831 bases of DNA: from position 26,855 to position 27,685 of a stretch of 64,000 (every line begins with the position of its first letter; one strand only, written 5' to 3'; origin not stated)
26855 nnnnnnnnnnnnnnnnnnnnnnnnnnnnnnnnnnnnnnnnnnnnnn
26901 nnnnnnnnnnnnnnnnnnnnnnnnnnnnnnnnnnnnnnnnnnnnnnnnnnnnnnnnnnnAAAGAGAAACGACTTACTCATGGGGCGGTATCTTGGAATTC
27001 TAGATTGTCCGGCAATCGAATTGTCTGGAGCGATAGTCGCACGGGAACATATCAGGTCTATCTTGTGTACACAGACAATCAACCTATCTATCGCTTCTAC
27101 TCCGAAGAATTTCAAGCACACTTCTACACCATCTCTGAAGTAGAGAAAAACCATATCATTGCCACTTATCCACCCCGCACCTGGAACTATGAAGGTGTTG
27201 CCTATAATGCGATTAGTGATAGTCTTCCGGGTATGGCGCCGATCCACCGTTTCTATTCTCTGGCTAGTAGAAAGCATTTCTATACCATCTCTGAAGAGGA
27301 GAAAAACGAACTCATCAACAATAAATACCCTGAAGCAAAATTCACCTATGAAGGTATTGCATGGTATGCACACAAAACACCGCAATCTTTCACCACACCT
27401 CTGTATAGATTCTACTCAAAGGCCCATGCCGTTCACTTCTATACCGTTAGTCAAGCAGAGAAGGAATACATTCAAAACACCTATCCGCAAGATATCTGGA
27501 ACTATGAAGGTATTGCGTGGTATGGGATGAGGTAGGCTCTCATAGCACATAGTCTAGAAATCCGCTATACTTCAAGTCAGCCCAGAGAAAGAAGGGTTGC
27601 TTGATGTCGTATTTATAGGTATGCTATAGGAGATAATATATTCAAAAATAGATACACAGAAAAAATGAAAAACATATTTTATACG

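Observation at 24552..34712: Cluster of secreted paralogues sharing a ~45-aa RF[YW]S…HFYT…YEG[VI]A[WF]YA repeat module on interchangeable heads (beta-propeller, beta-helix, S8 protease, SpoIID/LytB)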

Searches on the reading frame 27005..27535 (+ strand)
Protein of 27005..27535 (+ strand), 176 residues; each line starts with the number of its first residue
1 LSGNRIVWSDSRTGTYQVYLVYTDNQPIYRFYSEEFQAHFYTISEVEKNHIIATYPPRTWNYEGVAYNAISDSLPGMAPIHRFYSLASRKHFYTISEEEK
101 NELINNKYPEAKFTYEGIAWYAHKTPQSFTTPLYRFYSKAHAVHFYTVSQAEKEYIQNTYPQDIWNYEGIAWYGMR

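Call 3: search_protein_families(library=pfam, proteins=[window:27005-27535:+], max_evalue=0.01)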
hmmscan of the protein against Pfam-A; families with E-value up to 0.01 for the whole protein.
window:27005-27535:+ (176 aa): 1 family
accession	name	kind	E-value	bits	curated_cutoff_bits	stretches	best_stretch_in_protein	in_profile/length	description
PF18885.6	DUF5648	-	4.7e-56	189.2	25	2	27-174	1-133/134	Domain of unknown function (DUF5648)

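Call 6: search_solved_structures(query=window:27005-27535:+, max_evalue=1, show_alignments=2)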
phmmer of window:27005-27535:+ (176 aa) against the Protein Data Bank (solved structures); distinct sequences matched with E-value up to 1: 2.
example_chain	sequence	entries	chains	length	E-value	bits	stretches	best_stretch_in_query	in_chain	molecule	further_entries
3teb_A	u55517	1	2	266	0.38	14.1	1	88-142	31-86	Endonuclease/exonuclease/phosphatase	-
5tr9_A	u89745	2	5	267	0.43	13.9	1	108-136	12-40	Ferredoxin-NADP reductase | Oxidoreductase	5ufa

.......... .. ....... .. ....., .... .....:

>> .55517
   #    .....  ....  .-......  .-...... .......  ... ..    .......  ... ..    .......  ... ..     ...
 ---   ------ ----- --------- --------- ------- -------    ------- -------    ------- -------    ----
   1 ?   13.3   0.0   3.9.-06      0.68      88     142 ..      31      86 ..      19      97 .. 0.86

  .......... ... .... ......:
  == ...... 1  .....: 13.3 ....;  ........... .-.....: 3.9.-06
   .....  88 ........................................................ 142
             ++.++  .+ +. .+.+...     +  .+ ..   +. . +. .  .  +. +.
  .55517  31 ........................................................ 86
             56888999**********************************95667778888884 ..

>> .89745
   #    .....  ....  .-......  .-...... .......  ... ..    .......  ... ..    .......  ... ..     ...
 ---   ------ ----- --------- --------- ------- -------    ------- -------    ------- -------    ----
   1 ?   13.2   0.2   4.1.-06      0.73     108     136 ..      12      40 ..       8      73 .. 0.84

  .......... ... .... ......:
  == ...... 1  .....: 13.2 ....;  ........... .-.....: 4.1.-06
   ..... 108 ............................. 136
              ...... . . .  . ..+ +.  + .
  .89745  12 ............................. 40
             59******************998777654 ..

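Call 19: find_homologous_proteins(query=window:27080-27532:+, max_evalue=0.00001)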
Query window:27080-27532:+ (151 aa): 83 proteins with E <= 0.00001 among 93 candidates.
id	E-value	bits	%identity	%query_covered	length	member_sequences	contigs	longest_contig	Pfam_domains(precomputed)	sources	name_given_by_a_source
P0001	1.8e-81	290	83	100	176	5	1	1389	PF18885.7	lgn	-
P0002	1.4e-60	222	65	99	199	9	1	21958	PF18885.7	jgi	-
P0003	3.8e-50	188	58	100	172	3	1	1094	PF18885.7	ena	-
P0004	1.8e-46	176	52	85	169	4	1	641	PF18885.7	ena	-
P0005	5.9e-46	174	52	99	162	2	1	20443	PF18885.7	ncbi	-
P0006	2.7e-42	163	52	98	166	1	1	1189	PF18885.7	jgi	-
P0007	4.3e-42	162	56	89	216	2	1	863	PF18885.7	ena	-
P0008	8.2e-40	155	51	97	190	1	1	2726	PF18885.7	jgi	-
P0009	9.7e-40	154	53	97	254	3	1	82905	PF00413.31,PF18885.7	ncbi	-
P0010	6.8e-38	148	50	98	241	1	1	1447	PF18885.7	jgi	jgi:hypothetical protein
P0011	4.0e-37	146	46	99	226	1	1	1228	PF18885.7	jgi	jgi:hypothetical protein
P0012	2.2e-32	130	73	54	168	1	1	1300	PF18885.7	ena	-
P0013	1.4e-31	128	44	98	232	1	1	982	PF18885.7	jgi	jgi:hypothetical protein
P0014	1.4e-30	125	47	98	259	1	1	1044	PF18885.7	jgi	jgi:hypothetical protein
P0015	9.2e-30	122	50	99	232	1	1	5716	PF22352.3,PF18885.7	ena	-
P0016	2.8e-29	120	46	98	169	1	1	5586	PF18885.7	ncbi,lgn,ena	-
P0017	4.9e-29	120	44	97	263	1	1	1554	PF18885.7,PF13620.13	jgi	jgi:hypothetical protein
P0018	1.6e-28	118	44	97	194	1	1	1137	PF18885.7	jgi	-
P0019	4.0e-28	117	44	99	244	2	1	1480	PF18885.7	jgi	jgi:hypothetical protein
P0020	2.1e-27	114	42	97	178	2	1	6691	PF18885.7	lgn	-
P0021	2.7e-27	114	46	97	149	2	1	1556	PF18885.7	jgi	jgi:hypothetical protein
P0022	3.6e-27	113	40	98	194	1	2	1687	PF18885.7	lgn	-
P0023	5.6e-27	113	42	98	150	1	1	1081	PF18885.7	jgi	-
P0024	3.6e-26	110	41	98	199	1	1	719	PF18885.7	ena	-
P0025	3.8e-26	110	38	97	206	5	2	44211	PF18885.7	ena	-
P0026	4.7e-26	110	51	76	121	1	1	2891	PF18885.7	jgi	jgi:hypothetical protein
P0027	8.3e-26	109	40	97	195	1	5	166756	PF18885.7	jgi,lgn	jgi:hypothetical protein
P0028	1.1e-25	109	43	92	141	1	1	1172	PF23768.2,PF18885.7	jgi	jgi:hypothetical protein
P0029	5.7e-25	106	44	97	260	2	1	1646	PF18885.7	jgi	jgi:hypothetical protein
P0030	6.3e-25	106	39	72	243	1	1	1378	PF18885.7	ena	-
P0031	1.6e-24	105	37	98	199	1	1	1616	PF18885.7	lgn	-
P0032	5.7e-24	103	41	98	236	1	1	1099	PF18885.7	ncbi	ncbi:MAG: hypothetical protein ACRC8Y_16255, partial [Chroococcales cyanobacterium]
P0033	1.9e-23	101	40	97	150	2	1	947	PF18885.7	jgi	jgi:hypothetical protein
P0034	3.9e-23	100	39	97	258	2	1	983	PF18885.7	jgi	-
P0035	4.3e-23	100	37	98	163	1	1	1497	PF18885.7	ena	-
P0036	2.0e-22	98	40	97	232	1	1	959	PF18885.7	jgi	-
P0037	2.4e-22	98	39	99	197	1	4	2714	PF18885.7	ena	-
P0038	2.8e-22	98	40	97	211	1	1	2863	PF18885.7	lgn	-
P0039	5.8e-22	97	38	92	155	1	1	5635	PF18885.7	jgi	jgi:hypothetical protein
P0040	4.9e-21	94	43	83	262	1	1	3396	PF18885.7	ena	-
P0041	5.9e-21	93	40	97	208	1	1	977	PF18885.7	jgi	jgi:hypothetical protein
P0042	1.1e-20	92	47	66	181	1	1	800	PF18885.7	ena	-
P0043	1.7e-20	92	39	86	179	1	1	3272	PF18885.7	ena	-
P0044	2.5e-20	91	35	97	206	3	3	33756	PF18885.7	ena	-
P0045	4.1e-20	91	41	97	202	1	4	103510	PF18885.7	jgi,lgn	jgi:hypothetical protein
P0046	3.1e-19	88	52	64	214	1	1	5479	PF18885.7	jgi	jgi:hypothetical protein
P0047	3.7e-19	87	38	97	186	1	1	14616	PF18885.7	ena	-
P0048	2.4e-18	85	32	97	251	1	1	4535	PF18885.7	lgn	-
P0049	3.3e-18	84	32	97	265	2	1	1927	PF18885.7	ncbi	-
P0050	3.4e-18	84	36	97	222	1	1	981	PF18885.7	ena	-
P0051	3.5e-18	84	37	97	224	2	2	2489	PF18885.7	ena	-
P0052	4.3e-18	84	47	65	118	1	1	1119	PF18885.7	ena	-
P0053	4.5e-18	84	35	97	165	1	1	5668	PF18885.7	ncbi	ncbi:MAG: hypothetical protein AAFY16_03590 [Cyanobacteria bacterium J06642_3]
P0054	6.7e-18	83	47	64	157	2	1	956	PF23768.2,PF18885.7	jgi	jgi:hypothetical protein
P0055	9.9e-18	83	35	97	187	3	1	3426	PF18885.7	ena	-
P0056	1.0e-16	80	38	97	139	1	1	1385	PF18885.7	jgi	jgi:hypothetical protein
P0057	1.4e-16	79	42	71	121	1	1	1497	PF18885.7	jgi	jgi:hypothetical protein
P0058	6.6e-16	77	39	98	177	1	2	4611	PF18885.7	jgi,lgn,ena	-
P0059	7.8e-15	73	37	98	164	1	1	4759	PF18885.7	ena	-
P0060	1.3e-13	69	33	99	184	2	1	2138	PF18885.7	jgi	-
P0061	4.2e-13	68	49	57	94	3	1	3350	PF18885.7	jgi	-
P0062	8.3e-13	67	40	67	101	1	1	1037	PF18885.7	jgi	jgi:hypothetical protein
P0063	1.1e-12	66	37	79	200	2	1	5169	PF18885.7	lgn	-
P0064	2.3e-12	65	43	62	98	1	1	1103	PF18885.7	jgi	jgi:lysyl endopeptidase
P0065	1.1e-11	63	42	62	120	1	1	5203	PF18885.7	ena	-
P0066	1.4e-11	63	34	98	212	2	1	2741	PF18885.7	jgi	-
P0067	2.5e-11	62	44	62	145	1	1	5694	PF18885.7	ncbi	ncbi:MAG: hypothetical protein ACOCUU_03230, partial [Nanoarchaeota archaeon]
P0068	9.1e-11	60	40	62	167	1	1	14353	PF18885.7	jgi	jgi:hypothetical protein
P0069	2.5e-10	59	42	55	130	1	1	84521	PF18885.7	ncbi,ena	-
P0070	2.6e-10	59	28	97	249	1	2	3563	PF18885.7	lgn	-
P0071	3.6e-10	58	32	98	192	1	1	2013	PF18885.7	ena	-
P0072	5.4e-10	58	33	98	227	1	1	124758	PF18885.7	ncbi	-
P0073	1.3e-9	56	39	56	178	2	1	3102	PF18885.7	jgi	jgi:hypothetical protein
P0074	8.8e-9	54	33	91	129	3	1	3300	PF18885.7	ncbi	-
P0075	9.7e-9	54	36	54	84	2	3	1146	PF18885.7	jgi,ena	jgi:hypothetical protein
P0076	1.2e-8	53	33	99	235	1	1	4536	PF13306.13,PF18885.7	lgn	-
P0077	1.3e-8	53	30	100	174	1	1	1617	PF18885.7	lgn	-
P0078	6.5e-8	51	38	62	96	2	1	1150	PF18885.7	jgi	-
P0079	8.7e-8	51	29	97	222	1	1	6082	PF18885.7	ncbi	ncbi:hypothetical protein FO519_009473, partial [Halicephalobus sp. NKZ332]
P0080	1.6e-7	50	30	97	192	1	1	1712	PF06458.19,PF18885.7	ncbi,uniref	ncbi:MucBP domain-containing protein [Enterococcus alishanensis]|uniref:MucBP domain-containing prot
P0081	3.4e-7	49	37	64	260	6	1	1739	PF18885.7,PF00353.26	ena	-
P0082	4.0e-7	48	40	54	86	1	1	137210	PF18885.7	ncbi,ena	-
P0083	8.4e-7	47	35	64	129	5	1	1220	PF18885.7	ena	-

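Call 26: search_protein_representatives(protein=window:27080-27535:+)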
Query: 151 residues. Proteins with E-value up to 0.001 (for the whole library): 10535; up to 1e-10: 4412; up to 1e-30: 192. The best 150 are listed.
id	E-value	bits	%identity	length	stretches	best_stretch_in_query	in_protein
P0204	1.3e-111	386.0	49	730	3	2-149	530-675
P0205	4.4e-80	283.7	49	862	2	1-149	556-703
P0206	1.5e-74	265.7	79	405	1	2-151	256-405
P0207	9.4e-70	250.1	43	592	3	1-150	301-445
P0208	3.5e-65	235.3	48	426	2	1-148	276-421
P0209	1.2e-62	227.1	44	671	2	2-149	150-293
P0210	1.6e-62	226.7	70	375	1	2-151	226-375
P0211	7.4e-59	214.7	66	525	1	2-150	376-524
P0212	1.9e-57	210.1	44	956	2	1-149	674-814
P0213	1.7e-56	207.1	45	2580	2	3-149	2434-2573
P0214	6.7e-56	205.1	49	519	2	2-148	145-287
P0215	1.4e-55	204.0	44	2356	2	3-149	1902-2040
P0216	4.0e-55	202.6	30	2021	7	2-127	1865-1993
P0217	1.5e-54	200.7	41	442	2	1-148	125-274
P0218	4.0e-53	196.1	41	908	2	2-148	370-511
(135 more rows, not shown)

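Call 27: predict_structure(alignment_id=A1)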
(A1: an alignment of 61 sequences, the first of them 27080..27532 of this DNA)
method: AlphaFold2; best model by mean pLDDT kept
length: 151 residues; sequences in the alignment: 61
mean_pLDDT: 97.2   pTM: 0.90
mean pLDDT of the five models: 97.2, 97.2, 97.1, 97.0, 96.8
residues with pLDDT >= 90: 150; 70-90: 1; 50-70: 0; < 50: 0
segments of 3 or more residues with pLDDT < 50: none
pLDDT, mean of each block of 10 residues (from residue 1): 97 98 98 96 96 98 97 98 97 98 98 96 98 96 98 89
secondary structure, 60 per line:
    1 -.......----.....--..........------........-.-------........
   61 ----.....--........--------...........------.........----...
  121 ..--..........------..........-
elements in order: E2-8 E13-17 H20-29 E36-43 E53-60 E65-69 H72-79 E88-98 E105-113 E118-122 H125-134 E141-150

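Call 33: search_protein_families(library=pfam, alignment_id=A3, max_evalue=0.00001)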
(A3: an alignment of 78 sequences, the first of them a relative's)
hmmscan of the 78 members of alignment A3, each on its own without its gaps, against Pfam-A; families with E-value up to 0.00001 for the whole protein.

A. member 1, P0204 (730 aa): 3 families
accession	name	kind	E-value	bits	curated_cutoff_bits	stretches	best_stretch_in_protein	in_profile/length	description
PF18885.6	DUF5648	-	2.3e-127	420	25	5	581-726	1-133/134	Domain of unknown function (DUF5648)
PF07705.17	CARDB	-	4.6e-11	43.3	22.7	1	297-412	2-100/101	CARDB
PF00877.26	NLPC_P60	-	1.4e-06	28.6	23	1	54-135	16-91/105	NlpC/P60 family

B. families by the number of members that match (of 78 scanned): 64 families (the first 25 are shown)
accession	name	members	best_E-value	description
PF18885.6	DUF5648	78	1.9e-175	Domain of unknown function (DUF5648)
PF00082.27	Peptidase_S8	10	3e-51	Subtilase family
PF07705.17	CARDB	5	4.6e-11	CARDB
PF02412.23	TSP_3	4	9.9e-24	Thrombospondin type 3 repeat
PF18998.6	Flg_new_2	4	2.8e-13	Divergent InlB B-repeat domain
PF13290.12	CHB_HEX_C_1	3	3.1e-21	Chitobiase/beta-hexosaminidase C-terminal domain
PF18911.6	PKD_4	3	1e-15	PKD domain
PF22148.1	Fervidolysin_NPro-like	3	1e-10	Fervidolysin N-terminal prodomain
PF00801.26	PKD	3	2.1e-10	PKD domain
PF03382.20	DUF285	2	7.5e-126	Mycoplasma protein of unknown function, DUF285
PF13306.12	LRR_5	2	1.6e-91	BspA type Leucine rich repeat region (6 copies)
PF07603.17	Lcl_C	2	9e-45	Lcl C-terminal domain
PF16403.11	Bact_surface_Ig-like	2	5.4e-35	Bacterial surface protein, Ig-like domain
PF13855.12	LRR_8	2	5.5e-35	Leucine rich repeat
PF06739.17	SBBP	2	1.7e-33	Beta-propeller repeat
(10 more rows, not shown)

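Call 56: fold_search(model_id=the predicted structure, library=pdb)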
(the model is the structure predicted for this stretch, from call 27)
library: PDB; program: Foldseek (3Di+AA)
matches with E <= 10: 56; with E <= 0.001: 0
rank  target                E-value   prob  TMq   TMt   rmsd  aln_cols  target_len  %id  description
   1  9uj0_A                2.2e+00  0.28  0.47  0.20   5.8       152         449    8  Structure of Aegerolysin-L pore (released 2025-06-18)
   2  9v1i_lT               2.2e+00  0.10  0.24  0.22   9.4       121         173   10  Cryo- EM structure of ribosomal large subunit (LSU) from Entamoeba histolytica at 2.8 angstrom resolution (released 2025-10-08)
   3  8jd7_A                2.2e+00  0.05  0.23  0.08  18.2       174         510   11  endo-1,3-fucanase GH174A (released 2024-05-15)
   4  8eth_S                3.0e+00  0.06  0.20  0.20   9.1       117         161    8  Ytm1 associated 60S nascent ribosome State 1B (released 2022-11-30)
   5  8xrp_D                3.2e+00  0.03  0.16  0.20  11.1        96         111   16  The Cryo-EM structure of IL-12, receptor subunit beta-1 and receptor subunit beta-2 complex (released 2024-07-24)
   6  4v8p_AX               3.4e+00  0.04  0.20  0.17  11.4       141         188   11  T.thermophila 60S ribosomal subunit in complex with initiation factor 6. (released 2014-07-09)
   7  3j79_U                4.0e+00  0.04  0.20  0.18  10.2       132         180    8  Cryo-EM structure of the Plasmodium falciparum 80S ribosome bound to the anti-protozoan drug emetine, large subunit (released 2014-07-16)
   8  7pzy_0                4.2e+00  0.06  0.23  0.21   9.0       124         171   10  Structure of the vacant Candida albicans 80S ribosome (released 2022-05-18)
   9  5x45_B                4.2e+00  0.02  0.11  0.11  14.9        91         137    5  Crystal structure of 2A protease from Human rhinovirus C15 (released 2018-02-21)
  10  6ey5_B                4.4e+00  0.02  0.16  0.10  19.4       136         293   11  C-terminal part (residues 224-515) of PorM (released 2018-02-07)
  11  4iuq_A                4.7e+00  0.03  0.23  0.23   7.2       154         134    6  crystal structure of SHH1 SAWADEE domain (released 2013-05-01)
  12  9n9j_P2               4.7e+00  0.01  0.12  0.05  17.9       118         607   10  Structure of a GRP94 folding intermediate engaged with a CCDC134- and FKBP11-bound secretory translocon (released 2025-11-19)
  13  8asn_G                5.0e+00  0.05  0.22  0.12  12.3       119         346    7  Crystal structure of the apo human TTL in complex with tubulin-stathmin (released 2022-09-21)
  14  4uje_CS               5.0e+00  0.03  0.20  0.18   9.2       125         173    6  Regulation of the mammalian elongation cycle by 40S subunit rolling: a eukaryotic-specific ribosome rearrangement (released 2014-07-16)
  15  8s9l_A                5.0e+00  0.01  0.15  0.11  16.2       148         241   11  Structure of monomeric FAM111A SPD V347D Mutant (released 2024-03-20)
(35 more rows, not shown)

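Call 68: search_dna_similar(query=window:27080-27532:+, collection=phages, mode=protein, max_evalue=0.001, max_rows=30)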
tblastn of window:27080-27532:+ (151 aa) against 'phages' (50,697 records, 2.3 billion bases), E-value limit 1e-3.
Records with a match: 4; places in all: 6; records where one place covers at least 80% of the query: 4.
Best place of each record, by identity: <60% 4.
By first word of the organism name: Listeria 4.
By host as written in the record: Listeria monocytogenes 4.
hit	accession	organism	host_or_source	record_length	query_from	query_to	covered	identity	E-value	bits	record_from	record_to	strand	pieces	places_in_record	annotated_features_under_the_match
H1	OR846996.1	Listeria phage LM 4-11-1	Listeria monocytogenes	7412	6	149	95%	33.6%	1e-11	67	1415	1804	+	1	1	record has no annotation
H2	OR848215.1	Listeria phage LM 4-14-1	Listeria monocytogenes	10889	6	149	95%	33.6%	1e-11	67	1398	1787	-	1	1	record has no annotation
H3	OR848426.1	Listeria phage LM 4-14-1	Listeria monocytogenes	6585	2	149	98%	31.3%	1e-13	72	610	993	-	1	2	record has no annotation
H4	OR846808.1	Listeria phage LM 4-11-1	Listeria monocytogenes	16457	2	149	98%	31.3%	1e-13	72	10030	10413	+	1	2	record has no annotation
